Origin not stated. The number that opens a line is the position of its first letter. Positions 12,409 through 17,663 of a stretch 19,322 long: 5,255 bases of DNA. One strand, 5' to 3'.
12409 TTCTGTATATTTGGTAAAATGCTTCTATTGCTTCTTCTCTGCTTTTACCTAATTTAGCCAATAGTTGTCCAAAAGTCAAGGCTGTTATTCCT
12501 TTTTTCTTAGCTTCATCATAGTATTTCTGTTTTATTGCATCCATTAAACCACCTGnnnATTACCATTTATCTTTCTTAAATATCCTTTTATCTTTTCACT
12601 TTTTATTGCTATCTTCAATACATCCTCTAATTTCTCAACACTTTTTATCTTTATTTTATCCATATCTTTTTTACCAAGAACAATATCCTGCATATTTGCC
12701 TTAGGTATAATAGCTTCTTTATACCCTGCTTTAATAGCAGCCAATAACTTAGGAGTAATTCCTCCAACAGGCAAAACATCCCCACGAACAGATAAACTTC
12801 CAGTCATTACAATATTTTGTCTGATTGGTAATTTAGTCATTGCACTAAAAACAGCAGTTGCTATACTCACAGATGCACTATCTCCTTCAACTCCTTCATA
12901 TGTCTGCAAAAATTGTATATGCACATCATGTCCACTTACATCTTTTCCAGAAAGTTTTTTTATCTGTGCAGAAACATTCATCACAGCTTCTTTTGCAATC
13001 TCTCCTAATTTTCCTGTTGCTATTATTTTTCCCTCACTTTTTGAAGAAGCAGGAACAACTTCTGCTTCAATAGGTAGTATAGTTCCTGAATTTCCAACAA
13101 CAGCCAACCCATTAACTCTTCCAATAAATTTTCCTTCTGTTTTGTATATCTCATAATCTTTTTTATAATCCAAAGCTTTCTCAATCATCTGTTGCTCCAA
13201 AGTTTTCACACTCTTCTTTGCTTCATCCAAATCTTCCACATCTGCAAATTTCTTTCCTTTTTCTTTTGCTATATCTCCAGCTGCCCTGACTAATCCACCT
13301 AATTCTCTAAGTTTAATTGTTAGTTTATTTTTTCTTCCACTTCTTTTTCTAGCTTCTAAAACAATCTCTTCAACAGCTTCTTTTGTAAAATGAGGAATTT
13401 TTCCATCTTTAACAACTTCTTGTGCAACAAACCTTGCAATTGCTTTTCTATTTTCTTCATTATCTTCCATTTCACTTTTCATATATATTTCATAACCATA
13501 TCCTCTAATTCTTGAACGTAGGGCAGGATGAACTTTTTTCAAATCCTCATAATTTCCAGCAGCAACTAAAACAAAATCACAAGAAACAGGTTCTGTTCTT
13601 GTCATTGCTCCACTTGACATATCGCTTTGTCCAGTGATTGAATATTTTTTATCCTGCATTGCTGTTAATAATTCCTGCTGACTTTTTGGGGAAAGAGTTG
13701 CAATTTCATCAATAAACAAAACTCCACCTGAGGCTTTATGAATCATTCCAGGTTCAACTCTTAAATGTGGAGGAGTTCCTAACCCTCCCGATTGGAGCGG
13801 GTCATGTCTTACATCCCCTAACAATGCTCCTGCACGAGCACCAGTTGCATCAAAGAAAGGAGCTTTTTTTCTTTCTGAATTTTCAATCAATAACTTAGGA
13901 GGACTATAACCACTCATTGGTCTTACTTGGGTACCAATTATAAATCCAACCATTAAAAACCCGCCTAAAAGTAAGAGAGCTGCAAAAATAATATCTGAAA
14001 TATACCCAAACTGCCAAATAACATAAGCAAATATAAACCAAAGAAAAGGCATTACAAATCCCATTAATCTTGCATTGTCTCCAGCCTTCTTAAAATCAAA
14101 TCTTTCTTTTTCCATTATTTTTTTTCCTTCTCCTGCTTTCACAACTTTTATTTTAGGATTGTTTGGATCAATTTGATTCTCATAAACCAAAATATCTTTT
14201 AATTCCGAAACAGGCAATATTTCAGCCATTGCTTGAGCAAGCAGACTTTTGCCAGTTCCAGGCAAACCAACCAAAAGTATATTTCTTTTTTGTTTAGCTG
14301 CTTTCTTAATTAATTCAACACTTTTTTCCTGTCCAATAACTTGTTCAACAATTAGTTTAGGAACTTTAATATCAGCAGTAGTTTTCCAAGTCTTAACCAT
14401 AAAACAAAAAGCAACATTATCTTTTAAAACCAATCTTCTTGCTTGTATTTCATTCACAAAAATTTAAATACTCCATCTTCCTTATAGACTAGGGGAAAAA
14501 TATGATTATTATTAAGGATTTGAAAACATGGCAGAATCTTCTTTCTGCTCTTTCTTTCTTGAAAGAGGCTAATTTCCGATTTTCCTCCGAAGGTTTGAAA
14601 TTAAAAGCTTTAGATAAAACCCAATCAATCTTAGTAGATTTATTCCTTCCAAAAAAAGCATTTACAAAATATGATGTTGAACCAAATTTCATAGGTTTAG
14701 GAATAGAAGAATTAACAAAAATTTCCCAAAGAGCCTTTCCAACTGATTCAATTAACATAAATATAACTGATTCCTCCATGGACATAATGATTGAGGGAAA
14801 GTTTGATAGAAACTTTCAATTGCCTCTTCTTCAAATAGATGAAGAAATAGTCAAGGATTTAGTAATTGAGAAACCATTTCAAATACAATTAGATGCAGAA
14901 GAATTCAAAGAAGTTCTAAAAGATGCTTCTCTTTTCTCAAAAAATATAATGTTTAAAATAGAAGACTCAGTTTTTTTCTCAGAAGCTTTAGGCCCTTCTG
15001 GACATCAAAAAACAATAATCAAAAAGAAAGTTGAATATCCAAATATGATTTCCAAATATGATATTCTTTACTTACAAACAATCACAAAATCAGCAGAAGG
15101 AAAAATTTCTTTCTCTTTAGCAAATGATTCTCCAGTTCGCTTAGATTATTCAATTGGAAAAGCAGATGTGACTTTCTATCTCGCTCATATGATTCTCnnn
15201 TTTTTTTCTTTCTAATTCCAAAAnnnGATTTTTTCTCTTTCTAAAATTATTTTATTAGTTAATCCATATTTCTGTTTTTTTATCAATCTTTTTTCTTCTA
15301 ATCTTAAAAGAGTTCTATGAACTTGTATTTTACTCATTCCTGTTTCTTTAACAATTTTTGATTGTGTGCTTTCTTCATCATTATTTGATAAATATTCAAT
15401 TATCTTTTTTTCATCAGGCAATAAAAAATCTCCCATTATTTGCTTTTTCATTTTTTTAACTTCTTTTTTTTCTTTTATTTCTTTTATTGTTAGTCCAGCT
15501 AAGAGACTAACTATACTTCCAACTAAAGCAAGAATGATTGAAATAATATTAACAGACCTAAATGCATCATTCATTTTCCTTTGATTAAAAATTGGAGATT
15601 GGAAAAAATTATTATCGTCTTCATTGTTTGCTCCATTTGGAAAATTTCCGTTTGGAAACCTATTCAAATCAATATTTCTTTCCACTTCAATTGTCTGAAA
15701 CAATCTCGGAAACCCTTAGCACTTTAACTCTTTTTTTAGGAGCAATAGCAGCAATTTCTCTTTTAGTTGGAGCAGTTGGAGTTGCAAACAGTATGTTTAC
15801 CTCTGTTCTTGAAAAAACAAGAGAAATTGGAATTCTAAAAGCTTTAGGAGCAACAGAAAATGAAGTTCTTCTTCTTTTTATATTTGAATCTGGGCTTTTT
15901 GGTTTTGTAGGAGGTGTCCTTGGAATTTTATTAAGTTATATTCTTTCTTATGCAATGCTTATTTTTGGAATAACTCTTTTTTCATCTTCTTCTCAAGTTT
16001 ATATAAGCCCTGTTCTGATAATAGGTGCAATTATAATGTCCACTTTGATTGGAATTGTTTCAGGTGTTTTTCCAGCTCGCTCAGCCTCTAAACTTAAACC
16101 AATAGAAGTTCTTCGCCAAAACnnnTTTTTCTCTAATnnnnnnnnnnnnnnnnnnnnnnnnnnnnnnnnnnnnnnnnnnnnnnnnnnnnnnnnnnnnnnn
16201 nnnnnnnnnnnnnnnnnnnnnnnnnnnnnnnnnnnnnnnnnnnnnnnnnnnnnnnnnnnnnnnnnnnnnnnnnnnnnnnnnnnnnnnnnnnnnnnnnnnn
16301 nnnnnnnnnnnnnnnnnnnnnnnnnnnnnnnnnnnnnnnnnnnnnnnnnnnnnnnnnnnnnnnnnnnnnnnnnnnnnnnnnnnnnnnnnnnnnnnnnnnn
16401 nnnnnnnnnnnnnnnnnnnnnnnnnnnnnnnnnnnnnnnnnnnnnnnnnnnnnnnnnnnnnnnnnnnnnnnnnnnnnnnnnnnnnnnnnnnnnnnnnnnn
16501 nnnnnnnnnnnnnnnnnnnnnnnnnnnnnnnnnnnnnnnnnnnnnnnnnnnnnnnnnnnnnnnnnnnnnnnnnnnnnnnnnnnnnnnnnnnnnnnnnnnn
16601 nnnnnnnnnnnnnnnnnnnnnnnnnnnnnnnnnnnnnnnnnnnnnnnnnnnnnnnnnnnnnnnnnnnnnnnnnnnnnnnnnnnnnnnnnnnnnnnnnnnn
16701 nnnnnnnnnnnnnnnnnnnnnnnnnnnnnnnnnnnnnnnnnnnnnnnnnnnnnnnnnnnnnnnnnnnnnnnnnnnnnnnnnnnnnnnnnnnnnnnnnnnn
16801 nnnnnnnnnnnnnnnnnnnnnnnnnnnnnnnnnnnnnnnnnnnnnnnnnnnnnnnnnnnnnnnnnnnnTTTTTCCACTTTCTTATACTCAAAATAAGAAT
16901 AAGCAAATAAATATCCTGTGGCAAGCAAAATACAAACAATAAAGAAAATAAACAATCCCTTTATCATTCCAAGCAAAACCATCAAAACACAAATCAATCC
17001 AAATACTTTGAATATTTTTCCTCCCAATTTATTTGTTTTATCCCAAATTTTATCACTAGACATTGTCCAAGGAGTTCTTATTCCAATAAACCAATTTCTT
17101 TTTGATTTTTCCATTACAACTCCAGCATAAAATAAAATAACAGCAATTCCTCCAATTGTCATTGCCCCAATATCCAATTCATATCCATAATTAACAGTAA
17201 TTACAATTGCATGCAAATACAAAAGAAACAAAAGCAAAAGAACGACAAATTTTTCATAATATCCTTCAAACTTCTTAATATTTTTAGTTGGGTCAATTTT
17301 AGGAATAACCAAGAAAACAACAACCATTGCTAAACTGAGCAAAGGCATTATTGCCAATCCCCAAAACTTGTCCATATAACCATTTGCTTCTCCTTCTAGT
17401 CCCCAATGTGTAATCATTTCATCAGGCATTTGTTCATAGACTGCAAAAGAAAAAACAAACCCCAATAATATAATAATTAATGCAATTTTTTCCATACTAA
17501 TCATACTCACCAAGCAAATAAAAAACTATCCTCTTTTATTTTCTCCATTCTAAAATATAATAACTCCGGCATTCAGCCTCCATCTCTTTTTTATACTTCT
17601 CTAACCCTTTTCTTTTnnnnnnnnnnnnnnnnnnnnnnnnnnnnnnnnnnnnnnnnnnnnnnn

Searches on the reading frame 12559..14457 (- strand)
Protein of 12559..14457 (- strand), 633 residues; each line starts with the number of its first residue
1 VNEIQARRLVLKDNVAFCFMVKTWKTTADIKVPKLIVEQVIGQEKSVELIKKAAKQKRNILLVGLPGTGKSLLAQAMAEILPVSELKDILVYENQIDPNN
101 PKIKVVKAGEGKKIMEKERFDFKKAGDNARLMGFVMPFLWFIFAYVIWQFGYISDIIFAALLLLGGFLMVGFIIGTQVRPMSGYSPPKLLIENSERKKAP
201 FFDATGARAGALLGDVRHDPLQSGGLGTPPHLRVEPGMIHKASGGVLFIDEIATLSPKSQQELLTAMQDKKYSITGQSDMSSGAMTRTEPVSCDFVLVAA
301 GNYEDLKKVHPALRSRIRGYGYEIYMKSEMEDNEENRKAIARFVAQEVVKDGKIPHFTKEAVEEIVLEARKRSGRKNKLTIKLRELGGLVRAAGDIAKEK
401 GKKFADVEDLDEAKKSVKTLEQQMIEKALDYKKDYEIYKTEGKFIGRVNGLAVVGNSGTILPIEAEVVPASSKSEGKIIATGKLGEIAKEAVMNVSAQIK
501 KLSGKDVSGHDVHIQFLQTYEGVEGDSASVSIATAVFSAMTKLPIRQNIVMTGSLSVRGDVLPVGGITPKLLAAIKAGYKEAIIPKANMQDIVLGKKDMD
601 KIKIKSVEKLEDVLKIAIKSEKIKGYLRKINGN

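Call 37: search_protein_families(library=pfam, proteins=[window:12559-14457:-], max_evalue=0.001)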
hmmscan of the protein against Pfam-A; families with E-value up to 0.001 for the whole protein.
window:12559-14457:- (633 aa): 16 families
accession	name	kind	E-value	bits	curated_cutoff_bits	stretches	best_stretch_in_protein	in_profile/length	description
PF05362.19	Lon_C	-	3.9e-34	118.5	21.1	1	422-619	4-204/205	Lon protease (S16) C-terminal proteolytic domain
PF01078.27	Mg_chelatase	-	2.7e-14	53.5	20.3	1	38-90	3-55/207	Magnesium chelatase, subunit ChlI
PF00158.32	Sigma54_activat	-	3.1e-14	53.4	20.2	1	236-280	86-130/168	Sigma-54 interaction domain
PF07728.20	AAA_5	-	1.1e-11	45.3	22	1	243-316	66-138/139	AAA domain (dynein-related subfamily)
PF00004.35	AAA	-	1.4e-09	38.9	21.2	0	242-317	56-123/131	ATPase family associated with various cellular activities (AAA)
PF13541.12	ChlI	-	2.3e-09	37.6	27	1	480-588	14-121/121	Subunit ChlI of Mg-chelatase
PF00493.29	MCM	-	1.3e-07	31.4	23.3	0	35-84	36-84/224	MCM P-loop domain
PF14532.12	Sigma54_activ_2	-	3.5e-07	31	25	0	239-271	65-98/138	Sigma-54 interaction domain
PF20436.4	LonB_AAA-LID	-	2.8e-06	27.7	22.4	1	356-413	1-58/65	Archaeal LonB, AAA+ ATPase LID domain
PF05496.18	RuvB_N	-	5.5e-06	26.7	27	0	243-300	84-138/159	Holliday junction DNA helicase RuvB P-loop domain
PF13654.12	AAA_32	-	2.6e-05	24.7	21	1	202-304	6-110/133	LonB-like, AAA domain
PF07726.17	AAA_3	-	4.7e-05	23.7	27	0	245-278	64-97/131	ATPase family associated with various cellular activities (AAA)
PF20030.5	bpMoxR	-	5.7e-05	22.7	27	1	34-83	8-57/205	MoxR domain in the MoxR-vWA-beta-propeller ternary systems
PF13401.12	AAA_22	-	0.00013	22.7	27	0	56-84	4-32/130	AAA domain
PF12775.13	AAA_7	-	0.00058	19.9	25.8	0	26-84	3-60/181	P-loop containing dynein motor region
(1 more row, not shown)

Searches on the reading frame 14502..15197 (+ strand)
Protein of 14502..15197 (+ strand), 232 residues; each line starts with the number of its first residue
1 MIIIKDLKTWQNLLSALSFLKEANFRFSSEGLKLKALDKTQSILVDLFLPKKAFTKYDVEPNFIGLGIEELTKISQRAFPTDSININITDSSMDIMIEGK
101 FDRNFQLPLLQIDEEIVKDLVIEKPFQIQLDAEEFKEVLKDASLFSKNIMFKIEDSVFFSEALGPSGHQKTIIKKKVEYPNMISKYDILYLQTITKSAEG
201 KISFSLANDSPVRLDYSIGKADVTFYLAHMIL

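Call 37: search_protein_families(library=pfam, proteins=[window:14502-15197:+], max_evalue=0.001)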
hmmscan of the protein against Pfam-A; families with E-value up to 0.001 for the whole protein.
window:14502-15197:+ (232 aa): 3 families
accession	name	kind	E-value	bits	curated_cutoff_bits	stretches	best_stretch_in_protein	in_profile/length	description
PF00705.23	PCNA_N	-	8.4e-09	35.7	20.3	1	19-97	22-103/127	Proliferating cell nuclear antigen, N-terminal domain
PF02144.21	Rad1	-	7.7e-05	22.3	24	1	6-100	8-96/257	Repair protein Rad1/Rec1/Rad17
PF02747.20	PCNA_C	-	0.00023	21.8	23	0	128-228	11-125/128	Proliferating cell nuclear antigen, C-terminal domain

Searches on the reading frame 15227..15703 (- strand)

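Call 37: search_protein_families(library=pfam, proteins=[window:15227-15703:-], max_evalue=0.001)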
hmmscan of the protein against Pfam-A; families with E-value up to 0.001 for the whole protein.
window:15227-15703:- (159 aa): 4 families
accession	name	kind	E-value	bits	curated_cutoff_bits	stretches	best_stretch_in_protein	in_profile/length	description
PF24034.1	DUF7343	-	9.3e-11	41.9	27.6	1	94-154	1-61/62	Domain of unknown function (DUF7343)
PF12802.13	MarR_2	-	6.5e-06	26.7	27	1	101-144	10-53/61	MarR family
PF09339.16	HTH_IclR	-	5.6e-05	23.3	22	1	101-143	8-50/52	IclR helix-turn-helix domain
PF13412.12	HTH_24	-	0.00017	21.5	21.9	1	99-142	6-48/48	Winged helix-turn-helix DNA-binding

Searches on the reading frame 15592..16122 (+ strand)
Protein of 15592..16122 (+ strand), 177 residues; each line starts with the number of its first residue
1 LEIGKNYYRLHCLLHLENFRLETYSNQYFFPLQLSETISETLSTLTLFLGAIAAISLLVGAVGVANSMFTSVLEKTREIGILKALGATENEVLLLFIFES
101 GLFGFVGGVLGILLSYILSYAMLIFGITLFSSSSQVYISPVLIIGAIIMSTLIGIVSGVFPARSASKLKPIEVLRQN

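Call 37: search_protein_families(library=pfam, proteins=[window:15592-16122:+], max_evalue=0.001)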
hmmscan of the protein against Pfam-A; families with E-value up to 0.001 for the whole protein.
window:15592-16122:+ (177 aa): 1 family
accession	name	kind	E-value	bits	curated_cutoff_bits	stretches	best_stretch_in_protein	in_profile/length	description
PF02687.27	FtsX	-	1.8e-21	76.8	25.5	1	51-170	2-120/120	FtsX-like permease C-terminal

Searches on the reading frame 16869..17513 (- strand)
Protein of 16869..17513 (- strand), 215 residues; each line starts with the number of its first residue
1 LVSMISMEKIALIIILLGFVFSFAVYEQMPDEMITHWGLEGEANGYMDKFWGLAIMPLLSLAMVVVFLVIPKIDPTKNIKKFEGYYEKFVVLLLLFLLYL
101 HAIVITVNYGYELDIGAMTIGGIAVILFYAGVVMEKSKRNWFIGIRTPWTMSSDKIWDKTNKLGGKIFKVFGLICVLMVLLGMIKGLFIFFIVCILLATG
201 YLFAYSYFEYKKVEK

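Call 37: search_protein_families(library=pfam, proteins=[window:16869-17513:-], max_evalue=0.001)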
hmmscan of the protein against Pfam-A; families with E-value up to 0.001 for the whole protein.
window:16869-17513:- (215 aa): 2 families
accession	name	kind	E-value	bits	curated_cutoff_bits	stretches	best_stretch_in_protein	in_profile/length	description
PF13630.11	SdpI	-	1.7e-18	67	28.2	1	136-198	1-65/71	SdpI/YfhL protein family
PF07853.16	DUF1648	-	2.5e-15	56.3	28.7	1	13-60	1-48/49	Domain of unknown function (DUF1648)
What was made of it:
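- Checked: The upstream gene 16866-17513 (-) is an SdpI/DUF1648 membrane protein, divergently oriented (call 37).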
